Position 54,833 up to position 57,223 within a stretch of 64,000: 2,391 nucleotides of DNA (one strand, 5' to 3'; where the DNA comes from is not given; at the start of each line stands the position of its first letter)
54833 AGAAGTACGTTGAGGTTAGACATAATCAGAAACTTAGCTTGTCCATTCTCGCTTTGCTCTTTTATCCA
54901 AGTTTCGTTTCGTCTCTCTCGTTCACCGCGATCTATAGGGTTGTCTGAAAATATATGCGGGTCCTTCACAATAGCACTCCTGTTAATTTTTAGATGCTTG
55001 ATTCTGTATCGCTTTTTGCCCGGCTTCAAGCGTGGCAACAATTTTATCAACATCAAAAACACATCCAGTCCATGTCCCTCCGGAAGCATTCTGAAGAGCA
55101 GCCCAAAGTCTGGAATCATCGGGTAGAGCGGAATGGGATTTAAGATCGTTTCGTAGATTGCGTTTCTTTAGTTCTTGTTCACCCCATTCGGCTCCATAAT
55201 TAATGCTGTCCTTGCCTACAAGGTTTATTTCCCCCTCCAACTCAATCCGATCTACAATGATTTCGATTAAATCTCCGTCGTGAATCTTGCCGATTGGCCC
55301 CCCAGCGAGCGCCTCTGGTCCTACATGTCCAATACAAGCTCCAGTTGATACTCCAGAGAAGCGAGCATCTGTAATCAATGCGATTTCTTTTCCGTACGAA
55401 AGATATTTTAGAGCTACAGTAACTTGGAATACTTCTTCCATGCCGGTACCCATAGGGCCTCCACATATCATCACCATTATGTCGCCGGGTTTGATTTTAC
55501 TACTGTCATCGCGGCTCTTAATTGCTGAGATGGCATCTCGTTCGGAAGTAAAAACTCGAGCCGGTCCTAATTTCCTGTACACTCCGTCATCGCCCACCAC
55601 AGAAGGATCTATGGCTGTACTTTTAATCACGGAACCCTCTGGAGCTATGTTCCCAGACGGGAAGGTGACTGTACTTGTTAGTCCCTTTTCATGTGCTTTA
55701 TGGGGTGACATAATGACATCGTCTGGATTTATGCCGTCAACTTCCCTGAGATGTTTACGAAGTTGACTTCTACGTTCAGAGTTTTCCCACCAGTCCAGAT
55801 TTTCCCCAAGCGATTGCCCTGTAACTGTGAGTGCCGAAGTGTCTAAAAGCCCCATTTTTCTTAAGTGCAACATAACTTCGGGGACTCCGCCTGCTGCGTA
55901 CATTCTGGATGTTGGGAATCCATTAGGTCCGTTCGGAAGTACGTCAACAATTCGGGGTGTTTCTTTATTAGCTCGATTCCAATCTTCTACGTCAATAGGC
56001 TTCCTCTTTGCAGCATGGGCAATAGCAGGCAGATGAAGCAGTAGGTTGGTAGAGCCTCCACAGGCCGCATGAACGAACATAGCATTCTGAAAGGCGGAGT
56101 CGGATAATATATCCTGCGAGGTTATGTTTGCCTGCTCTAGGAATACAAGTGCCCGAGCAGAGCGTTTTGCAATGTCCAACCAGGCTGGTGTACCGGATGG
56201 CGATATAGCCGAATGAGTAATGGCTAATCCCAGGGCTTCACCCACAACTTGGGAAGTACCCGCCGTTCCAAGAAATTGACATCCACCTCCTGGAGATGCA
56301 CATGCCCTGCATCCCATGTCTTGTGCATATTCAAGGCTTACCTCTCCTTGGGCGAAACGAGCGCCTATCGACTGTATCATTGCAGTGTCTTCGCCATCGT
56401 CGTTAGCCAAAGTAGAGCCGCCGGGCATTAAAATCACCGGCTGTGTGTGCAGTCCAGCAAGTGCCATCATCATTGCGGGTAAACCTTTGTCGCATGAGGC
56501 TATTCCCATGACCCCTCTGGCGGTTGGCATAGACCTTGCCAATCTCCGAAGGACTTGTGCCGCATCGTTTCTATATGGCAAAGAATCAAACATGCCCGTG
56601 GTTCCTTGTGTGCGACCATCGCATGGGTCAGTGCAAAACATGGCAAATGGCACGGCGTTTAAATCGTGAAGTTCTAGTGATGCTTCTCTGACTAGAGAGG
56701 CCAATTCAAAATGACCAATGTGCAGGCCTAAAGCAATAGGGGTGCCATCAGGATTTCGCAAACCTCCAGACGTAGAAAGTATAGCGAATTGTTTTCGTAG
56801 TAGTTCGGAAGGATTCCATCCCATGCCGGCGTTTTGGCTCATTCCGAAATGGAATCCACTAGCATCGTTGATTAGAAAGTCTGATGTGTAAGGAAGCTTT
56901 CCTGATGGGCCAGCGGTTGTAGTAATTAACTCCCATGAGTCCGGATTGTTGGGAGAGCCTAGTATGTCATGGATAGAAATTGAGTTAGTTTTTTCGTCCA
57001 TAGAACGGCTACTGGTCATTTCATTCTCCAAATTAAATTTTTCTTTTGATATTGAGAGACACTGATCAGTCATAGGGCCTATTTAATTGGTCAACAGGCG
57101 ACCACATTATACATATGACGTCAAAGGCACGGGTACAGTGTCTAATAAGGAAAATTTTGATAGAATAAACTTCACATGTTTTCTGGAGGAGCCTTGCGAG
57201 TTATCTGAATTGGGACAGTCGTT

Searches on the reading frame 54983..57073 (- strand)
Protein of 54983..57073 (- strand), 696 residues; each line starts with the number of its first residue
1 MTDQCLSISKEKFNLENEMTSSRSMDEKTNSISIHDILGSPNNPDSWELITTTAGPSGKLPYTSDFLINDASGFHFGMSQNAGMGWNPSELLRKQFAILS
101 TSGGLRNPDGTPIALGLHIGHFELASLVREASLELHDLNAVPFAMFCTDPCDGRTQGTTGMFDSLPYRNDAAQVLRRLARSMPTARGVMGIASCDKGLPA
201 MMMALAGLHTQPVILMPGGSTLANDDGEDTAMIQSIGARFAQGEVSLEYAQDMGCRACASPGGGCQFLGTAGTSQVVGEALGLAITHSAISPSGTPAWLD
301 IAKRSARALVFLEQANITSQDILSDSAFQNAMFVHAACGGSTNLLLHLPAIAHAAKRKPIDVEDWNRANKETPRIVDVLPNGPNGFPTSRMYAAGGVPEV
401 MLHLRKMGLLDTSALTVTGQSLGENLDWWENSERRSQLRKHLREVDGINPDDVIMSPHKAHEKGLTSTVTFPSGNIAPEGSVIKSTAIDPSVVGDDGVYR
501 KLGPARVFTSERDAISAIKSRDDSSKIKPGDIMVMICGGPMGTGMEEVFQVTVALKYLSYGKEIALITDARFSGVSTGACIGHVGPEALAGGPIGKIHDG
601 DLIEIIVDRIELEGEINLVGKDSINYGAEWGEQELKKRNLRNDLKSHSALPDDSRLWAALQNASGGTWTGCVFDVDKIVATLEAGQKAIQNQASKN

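Call 4: search_protein_families(library=ncbifam, proteins=[window:54983-57073:-])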
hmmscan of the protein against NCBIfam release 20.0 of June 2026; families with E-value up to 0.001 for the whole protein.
window:54983-57073:- (696 aa): 8 families
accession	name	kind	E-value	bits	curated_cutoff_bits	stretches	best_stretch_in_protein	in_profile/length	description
TIGR03432.1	yjhG_yagF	hypoth_equivalog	0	1062.5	808.15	1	46-682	8-640/640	YjhG/YagF family D-xylonate dehydratase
NF002068.0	PRK00911.1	subfamily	3.5e-96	322.9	644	1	120-615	50-514/559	dihydroxy-acid dehydratase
TIGR00110.1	ilvD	equivalog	4.6e-88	296.1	618.15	1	120-634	33-517/543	dihydroxy-acid dehydratase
NF004784.0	PRK06131.1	subfamily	1.5e-70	238.2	539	1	167-616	100-520/576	dihydroxy-acid dehydratase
NF009560.0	PRK13017.1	subfamily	1.7e-60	204.9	684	1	167-613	103-532/595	dihydroxy-acid dehydratase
NF009559.0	PRK13016.1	equivalog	3.1e-60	204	882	1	165-615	98-520/578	L-arabinonate dehydratase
NF009103.0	PRK12448.1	equivalog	2.6e-58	197.7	710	2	468-613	421-557/616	dihydroxy-acid dehydratase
TIGR01196.1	edd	equivalog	7.2e-44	150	708.25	1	149-622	109-558/601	phosphogluconate dehydratase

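Call 5: search_protein_families(library=pfam, proteins=[window:54983-57073:-])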
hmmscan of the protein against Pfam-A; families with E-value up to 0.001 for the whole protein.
window:54983-57073:- (696 aa): 2 families
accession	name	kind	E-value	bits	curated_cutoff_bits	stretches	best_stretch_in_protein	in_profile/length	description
PF00920.27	ILVD_EDD_N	-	5.2e-67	226.7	27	1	117-425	13-316/316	Dihydroxy-acid/6-phosphogluconate dehydratase N-terminal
PF24877.1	ILV_EDD_C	-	2.1e-38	132.1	27.7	1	468-617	15-155/191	Dihydroxy-acid/6-phosphogluconate dehydratase C-terminal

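Call 18: find_related_loci(query=window:54983-57073:-, collection=genome_contigs, flank=10000)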
Query window:54983-57073:- (696 aa) in genome_contigs; peptide patterns used: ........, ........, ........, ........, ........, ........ (x = any residue, [..] = any of these).
111 stretches matched a pattern; 95 encode a relative of the query (tblastn E <= 1e-3); the best 80 are kept; 80 distinct loci.
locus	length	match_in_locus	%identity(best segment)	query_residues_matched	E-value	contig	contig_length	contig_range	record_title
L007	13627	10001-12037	76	10-689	0e+0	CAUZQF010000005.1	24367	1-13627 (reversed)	MAG: Dehalococcoidia bacterium isolate CB9_331.94 genome assembly, contig: Ga0302133_10000518, whole genome shotgun sequ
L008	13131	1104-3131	76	14-689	0e+0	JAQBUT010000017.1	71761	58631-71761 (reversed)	MAG: Chloroflexota bacterium isolate casp150-mb.159 NODE_871_length_71761_cov_0.483297, whole genome shotgun sequence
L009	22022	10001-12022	72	14-689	0e+0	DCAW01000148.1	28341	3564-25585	MAG TPA_asm: Dehalococcoidia bacterium UBA1123 UBA1123_contig_20947, whole genome shotgun sequence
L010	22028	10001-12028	72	12-691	0e+0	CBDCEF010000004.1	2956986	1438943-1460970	MAG: Dehalococcoidia bacterium isolate c259e03a-9b86-4cdb-a37a-9c02718a3515 genome assembly, contig: contig_4, whole gen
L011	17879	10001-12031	72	12-692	0e+0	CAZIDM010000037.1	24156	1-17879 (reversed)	MAG TPA_asm: uncultured Dehalococcoidia bacterium isolate SRP109090_co1_248 genome assembly, contig: NODE_2842_length_24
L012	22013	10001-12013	73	16-689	0e+0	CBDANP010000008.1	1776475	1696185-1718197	MAG: Dehalococcoidia bacterium isolate b4c8b7c9-9533-4910-ac39-d933c6e21fa7 genome assembly, contig: contig_8, whole gen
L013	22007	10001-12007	73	16-689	0e+0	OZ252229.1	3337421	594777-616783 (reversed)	MAG: Dehalococcoidia bacterium isolate e423ea1d-c589-4ead-98b4-a8e4e9e55514 genome assembly, chromosome: 1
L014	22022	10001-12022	73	17-694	0e+0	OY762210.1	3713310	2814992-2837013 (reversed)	MAG: Dehalococcoidia bacterium isolate 6876e8b5-2850-4095-a133-48836ebfd8cd genome assembly, chromosome: 1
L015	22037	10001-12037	72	10-692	0e+0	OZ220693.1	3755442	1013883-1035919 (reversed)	MAG: Dehalococcoidia bacterium isolate bb874fd2-ee0c-4288-94b4-44cbacb43f92 genome assembly, chromosome: 1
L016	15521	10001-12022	72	14-691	0e+0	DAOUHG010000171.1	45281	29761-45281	MAG TPA_asm: Dehalococcoidia bacterium isolate S1_7 k129_1121837, whole genome shotgun sequence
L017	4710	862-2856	67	26-696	0e+0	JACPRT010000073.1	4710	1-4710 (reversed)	MAG: Chloroflexi bacterium isolate NC_groundwater_686_Ag_B-0.1um_65_35 B2_S2_coassemblyk141_1259057, whole genome shotgu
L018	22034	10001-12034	66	19-696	0e+0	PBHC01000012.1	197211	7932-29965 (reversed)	MAG: Chloroflexota bacterium isolate SP3041 85580, whole genome shotgun sequence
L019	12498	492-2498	66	19-689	0e+0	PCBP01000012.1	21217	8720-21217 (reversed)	MAG: Flavobacteriales bacterium isolate NP1160 8264, whole genome shotgun sequence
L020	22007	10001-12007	66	19-689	0e+0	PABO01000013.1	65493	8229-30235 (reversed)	MAG: Chloroflexota bacterium isolate NAT118 152047, whole genome shotgun sequence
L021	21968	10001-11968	66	32-689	0e+0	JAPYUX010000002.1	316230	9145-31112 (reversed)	MAG: Dehalococcoidia bacterium isolate PW8.metabat2.98 PW8_6_length_316230_cov_19.115657, whole genome shotgun sequence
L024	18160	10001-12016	66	19-692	0e+0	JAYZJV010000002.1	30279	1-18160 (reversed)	MAG: Chloroflexota bacterium isolate XB_MAG268 DB_MAG268_0002, whole genome shotgun sequence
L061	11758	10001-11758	63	36-621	0e+0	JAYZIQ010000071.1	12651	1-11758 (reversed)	MAG: Chloroflexota bacterium isolate XB_MAG24 DB_MAG24_0071, whole genome shotgun sequence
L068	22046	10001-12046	57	13-689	0e+0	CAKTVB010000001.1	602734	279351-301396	MAG: uncultured Collinsella sp. isolate REFINED_METABAT215_TOP10_CONTIGS_1500_ASSEMBLY_K77_MERGED__Hadza_PheChl_Fiber-Ha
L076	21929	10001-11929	63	36-678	0e+0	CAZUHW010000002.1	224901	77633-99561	MAG TPA_asm: uncultured Dehalococcoidales bacterium isolate SRP077602_co11_290 genome assembly, contig: NODE_8_length_22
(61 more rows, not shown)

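Call 23: search_solved_structures(query=window:54983-57073:-, max_evalue=1e-20)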
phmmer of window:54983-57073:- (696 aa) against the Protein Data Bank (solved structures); distinct sequences matched with E-value up to 1e-20: 18.
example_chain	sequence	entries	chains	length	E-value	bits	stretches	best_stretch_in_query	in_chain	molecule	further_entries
6ovt_A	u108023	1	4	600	7.6e-56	192.9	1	140-607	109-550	Dihydroxy-acid dehydratase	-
6nte_A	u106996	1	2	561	3.3e-54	187.5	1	130-632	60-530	Dihydroxy-acid dehydratase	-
8ikz_A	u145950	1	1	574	2.7e-52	181.2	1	137-615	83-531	Dihydroxy-acid dehydratase, chloroplastic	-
5ym0_A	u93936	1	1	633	5.5e-52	180.2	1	137-615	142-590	Dihydroxy-acid dehydratase, chloroplastic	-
9l8r_A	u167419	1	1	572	5.7e-52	180.1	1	137-615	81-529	Dihydroxy-acid dehydratase, chloroplastic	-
5ze4_A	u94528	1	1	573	5.8e-52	180.1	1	137-615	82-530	Dihydroxy-acid dehydratase, chloroplastic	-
9jpi_A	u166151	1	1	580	6e-52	180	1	137-615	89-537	Dihydroxy-acid dehydratase, chloroplastic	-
9jsq_A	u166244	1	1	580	6.5e-52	179.9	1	137-615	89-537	Dihydroxy-acid dehydratase, chloroplastic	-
8hs0_A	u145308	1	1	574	7.5e-52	179.7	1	137-615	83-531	Dihydroxy-acid dehydratase, chloroplastic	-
8imu_A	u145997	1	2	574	1.1e-51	179.1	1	137-615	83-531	Dihydroxy-acid dehydratase, chloroplastic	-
9ix7_A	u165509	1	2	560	5e-49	170.4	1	122-635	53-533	dihydroxy-acid dehydratase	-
9evv_A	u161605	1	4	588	8.2e-46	159.8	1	164-614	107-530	L-arabinonate dehydratase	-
5j83_A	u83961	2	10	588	8.2e-46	159.8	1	164-614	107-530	Dihydroxyacid dehydratase/phosphogluconate dehydratase | Dihydroxy-acid dehydratase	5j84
5j85_A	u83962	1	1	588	2.1e-45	158.4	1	164-614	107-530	Dihydroxyacid dehydratase/phosphogluconate dehydratase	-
8ej0_A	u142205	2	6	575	2.8e-39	138.2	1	165-608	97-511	Dihydroxyacid dehydratase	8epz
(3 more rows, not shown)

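Call 34: search_protein_families(library=ncbifam, proteins=[L008:4336-4854:+, L008:4976-5581:+, L008:119-961:-, L068:9070-9987:+, L061:8540-9364:+, L076:9367-9993:+, L018:12021-13295:+, L024:8199-9500:+, L008:5703-6665:-, L008:7871-9745:+], max_evalue=0.00001)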
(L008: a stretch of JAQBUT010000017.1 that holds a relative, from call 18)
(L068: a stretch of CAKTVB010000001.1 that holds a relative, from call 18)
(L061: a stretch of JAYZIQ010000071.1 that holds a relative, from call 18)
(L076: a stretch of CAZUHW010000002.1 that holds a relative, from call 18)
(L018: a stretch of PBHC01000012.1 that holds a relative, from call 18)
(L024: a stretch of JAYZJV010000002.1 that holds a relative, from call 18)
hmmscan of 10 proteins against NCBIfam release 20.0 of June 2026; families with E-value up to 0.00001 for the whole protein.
L008:4336-4854:+ (172 aa): 2 families
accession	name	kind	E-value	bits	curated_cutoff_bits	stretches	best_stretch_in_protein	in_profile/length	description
TIGR03845.1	sulfopyru_alph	equivalog_domain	5.2e-24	85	147.95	1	13-166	3-158/160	sulfopyruvate decarboxylase subunit alpha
TIGR03297.1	Ppyr-DeCO2ase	equivalog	1.4e-12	47.3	312.5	1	22-164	1-151/360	phosphonopyruvate decarboxylase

L008:4976-5581:+ (201 aa): 8 families
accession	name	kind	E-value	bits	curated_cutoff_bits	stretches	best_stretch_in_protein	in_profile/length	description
TIGR03297.1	Ppyr-DeCO2ase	equivalog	2.6e-33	115.5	312.5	1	23-173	187-340/360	phosphonopyruvate decarboxylase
TIGR03846.1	sulfopy_beta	equivalog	2.1e-30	106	221.5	1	44-176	34-165/182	sulfopyruvate decarboxylase subunit beta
NF004813.0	PRK06163.1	equivalog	3.6e-28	98.6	240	1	41-189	46-191/202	hypothetical protein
NF006016.1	PRK08155.1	equivalog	2e-08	33.1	870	1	52-175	409-540/554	acetolactate synthase large subunit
NF005760.0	PRK07586.1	equivalog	3.8e-07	29.5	363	0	49-111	382-443/514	acetolactate synthase large subunit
NF005470.0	PRK07064.1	equivalog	1.6e-06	27.5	495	1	49-169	404-531/552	thiamine pyrophosphate-binding protein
NF006524.0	PRK08978.1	equivalog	4e-06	25.4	738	0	52-171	401-528/548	acetolactate synthase 2 catalytic subunit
TIGR00118.1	acolac_lg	equivalog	6.1e-06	25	538.35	0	51-177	407-544/557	biosynthetic-type acetolactate synthase large subunit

L008:119-961:- (280 aa): 4 families
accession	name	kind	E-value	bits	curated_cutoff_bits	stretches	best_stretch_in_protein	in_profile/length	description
TIGR03445.1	mycothiol_MshB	equivalog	1.8e-54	185.5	224.35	1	11-262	2-263/284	N-acetyl-1-D-myo-inositol-2-amino-2-deoxy-alpha-D-glucopyranoside deacetylase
TIGR03446.1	mycothiol_Mca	equivalog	1.8e-49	168.9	277.15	1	8-280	2-283/283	mycothiol conjugate amidase Mca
TIGR04000.1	thiol_BshB2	equivalog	1.2e-32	113.4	195.25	1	8-159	2-141/217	bacillithiol biosynthesis deacetylase BshB2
TIGR04001.1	thiol_BshB1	equivalog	1.9e-22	80.1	182.5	1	9-176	4-147/226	bacillithiol biosynthesis deacetylase BshB1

L068:9070-9987:+ (305 aa): 7 families
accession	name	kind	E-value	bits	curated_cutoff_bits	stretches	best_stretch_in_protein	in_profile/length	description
TIGR00674.1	dapA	equivalog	1.7e-54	184.7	206.15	1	7-293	3-284/286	4-hydroxy-tetrahydrodipicolinate synthase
NF003164.0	PRK04147.1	equivalog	1.4e-46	159.1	281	1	10-293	11-288/294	N-acetylneuraminate lyase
TIGR02313.1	HpaI-NOT-DapA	exception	9.6e-45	152.6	396.7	1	7-291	5-285/294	2,4-dihydroxyhept-2-ene-1,7-dioic acid aldolase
NF040954.1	Arch_KDGaldase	equivalog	6.9e-43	147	390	1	5-297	2-283/288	bifunctional 2-dehydro-3-deoxy-phosphogluconate/2-dehydro-3-deoxy-6-phosphogalactonate aldolase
TIGR00683.1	nanA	equivalog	9.4e-41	140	382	1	10-283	8-276/293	N-acetylneuraminate lyase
NF002958.0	PRK03620.1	subfamily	3.8e-35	121.2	278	1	11-300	19-304/307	5-dehydro-4-deoxyglucarate dehydratase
TIGR03249.1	KdgD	equivalog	7.3e-32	110.7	373.95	1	11-295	17-298/299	5-dehydro-4-deoxyglucarate dehydratase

L061:8540-9364:+ (274 aa): 0 families

L076:9367-9993:+ (208 aa): 18 families
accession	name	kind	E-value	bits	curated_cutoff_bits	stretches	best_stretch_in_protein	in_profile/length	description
NF006597.0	PRK09134.1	equivalog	4.1e-18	65.6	281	1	5-192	13-200/261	SDR family oxidoreductase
NF006598.0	PRK09135.1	equivalog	3.1e-16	59.7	288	1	4-185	6-187/249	pteridine reductase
NF047420.2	EF_P_mod_YmfI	equivalog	3.5e-13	49.9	238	1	7-128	2-118/236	elongation factor P 5-aminopentanone reductase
NF004200.0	PRK05653.1-5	equivalog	7e-09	35.6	273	1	6-113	4-110/242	3-oxoacyl-ACP reductase FabG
NF005672.0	PRK07454.1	equivalog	7.2e-09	35.2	234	1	4-178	6-180/241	SDR family oxidoreductase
NF005066.0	PRK06483.1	equivalog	9.2e-09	35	249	1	5-163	6-160/239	dihydromonapterin reductase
TIGR01963.1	PHB_DH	subfamily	6.2e-08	32.2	307.05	1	7-130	4-125/255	3-hydroxybutyrate dehydrogenase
NF009093.0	PRK12429.1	subfamily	9.2e-08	31.7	258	1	3-131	4-130/259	3-hydroxybutyrate dehydrogenase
NF006393.0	PRK08642.1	equivalog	1e-07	31.7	292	1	4-143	6-147/254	3-oxoacyl-ACP reductase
NF006565.0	PRK09072.1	equivalog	1.3e-07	31.4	238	1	4-163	5-160/265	SDR family oxidoreductase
NF005056.0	PRK06463.1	equivalog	7.4e-07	28.6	339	1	3-143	6-138/255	3-ketoacyl-(acyl-carrier-protein) reductase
NF009464.0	PRK12824.1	subfamily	2.2e-06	27.5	269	1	5-142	3-138/245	3-oxoacyl-ACP reductase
TIGR02685.1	pter_reduc_Leis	equivalog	2.2e-06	27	321.7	1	8-71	5-67/267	pteridine reductase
NF005381.0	PRK06924.1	equivalog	4.1e-06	26.6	258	1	6-183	3-186/251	(S)-benzoin forming benzil reductase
NF006493.1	PRK08936.1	subfamily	6.6e-06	25.6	420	1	4-115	7-117/261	glucose-1-dehydrogenase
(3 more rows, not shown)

L018:12021-13295:+ (424 aa): 6 families
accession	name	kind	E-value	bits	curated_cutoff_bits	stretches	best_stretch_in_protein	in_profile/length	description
NF002367.0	PRK01346.1-4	subfamily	6.5e-73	246.1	259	1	51-424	43-411/411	hypothetical protein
NF002369.0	PRK01346.1-6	equivalog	2e-55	188.6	463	1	65-424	82-434/434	hypothetical protein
NF002368.0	PRK01346.1-5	equivalog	1.4e-53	182.2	576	1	65-413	57-391/402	enhanced intracellular survival protein Eis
NF002366.0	PRK01346.1-3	equivalog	1.3e-37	129.4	624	1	64-419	55-400/405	hypothetical protein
NF002364.0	PRK01346.1-1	equivalog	3.2e-30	105.5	701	1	72-394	70-378/408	enhanced intracellular survival protein Eis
NF002365.0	PRK01346.1-2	subfamily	2.8e-28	98.9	788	1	63-422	61-410/412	hypothetical protein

L024:8199-9500:+ (433 aa): 10 families
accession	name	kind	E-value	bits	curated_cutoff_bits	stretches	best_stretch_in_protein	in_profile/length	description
NF010624.0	PRK14017.1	equivalog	8.7e-50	169.9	311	1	30-397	14-364/382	galactonate dehydratase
NF040790.2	glucon_galact_dh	equivalog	7e-45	153.5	750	2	190-408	169-384/390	bifunctional D-gluconate/D-galactonate dehydratase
NF043051.1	ManoateDhtManD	equivalog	6.4e-39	133.9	550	1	16-393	3-383/403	D-mannonate dehydratase ManD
NF011654.0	PRK15072.1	subfamily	3.9e-35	121.5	430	1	28-393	14-384/404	D-galactonate dehydratase family protein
NF040866.1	AraD_Arch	equivalog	2.1e-33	115.8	650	2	175-393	153-369/372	arabinonate dehydratase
NF047820.1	TalGalacDh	equivalog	1.8e-26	93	500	2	201-391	185-362/371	L-talarate/galactarate dehydratase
NF011968.0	PRK15440.1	equivalog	2.7e-23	82.5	393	2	191-389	188-387/395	L-rhamnonate dehydratase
NF043002.1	HProlDhtase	equivalog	1.8e-15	56.6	500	1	60-159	72-168/366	cis-3-hydroxy-L-proline dehydratase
TIGR02534.1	mucon_cyclo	subfamily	1.8e-12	47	334.95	1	225-392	200-364/368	muconate/chloromuconate family cycloisomerase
TIGR03247.1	glucar-dehydr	equivalog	4.2e-07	29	828.7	0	288-392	306-404/441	glucarate dehydratase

L008:5703-6665:- (320 aa): 0 families

L008:7871-9745:+ (624 aa): 10 families
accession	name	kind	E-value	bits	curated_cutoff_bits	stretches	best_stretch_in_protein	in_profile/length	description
NF011942.0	PRK15413.1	equivalog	8.5e-25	87.4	594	1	167-582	75-474/512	glutathione ABC transporter substrate-binding protein GsiB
TIGR02294.1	nickel_nikA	equivalog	1.3e-23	83.3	393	1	147-397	35-279/501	nickel ABC transporter substrate-binding protein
NF011689.0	PRK15109.1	equivalog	7.2e-22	77.7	560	1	163-396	79-324/547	ABC transporter substrate-binding protein SapA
NF011684.0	PRK15104.1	equivalog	1e-19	70.7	947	1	162-582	81-502/543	oligopeptide ABC transporter substrate-binding protein OppA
NF043070.1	DppA_dipep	equivalog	1.6e-19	69.9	1005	1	145-586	58-501/535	dipeptide ABC transporter periplasmic-binding protein DppA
NF047575.1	opine_bind_CntA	exception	1.9e-18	66.3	800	1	156-359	70-266/535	staphylopine-dependent metal ABC transporter substrate-binding lipoprotein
NF007287.0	PRK09755.1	equivalog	7e-16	58.1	1098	1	158-398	71-320/535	ABC transporter substrate-binding protein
NF045467.1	Opp4A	equivalog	1.3e-13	50.1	650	1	168-318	83-242/556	oligopeptide ABC transporter substrate-binding protein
NF045468.1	Opp5A_nikA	equivalog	1.4e-12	46.8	600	1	163-580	57-448/488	nickel ABC transporter substrate-binding protein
TIGR04028.1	SBP_KPN_01854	hypoth_equivalog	5.5e-09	35.1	468.5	1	144-460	27-333/509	TIGR04028 family ABC transporter substrate-binding protein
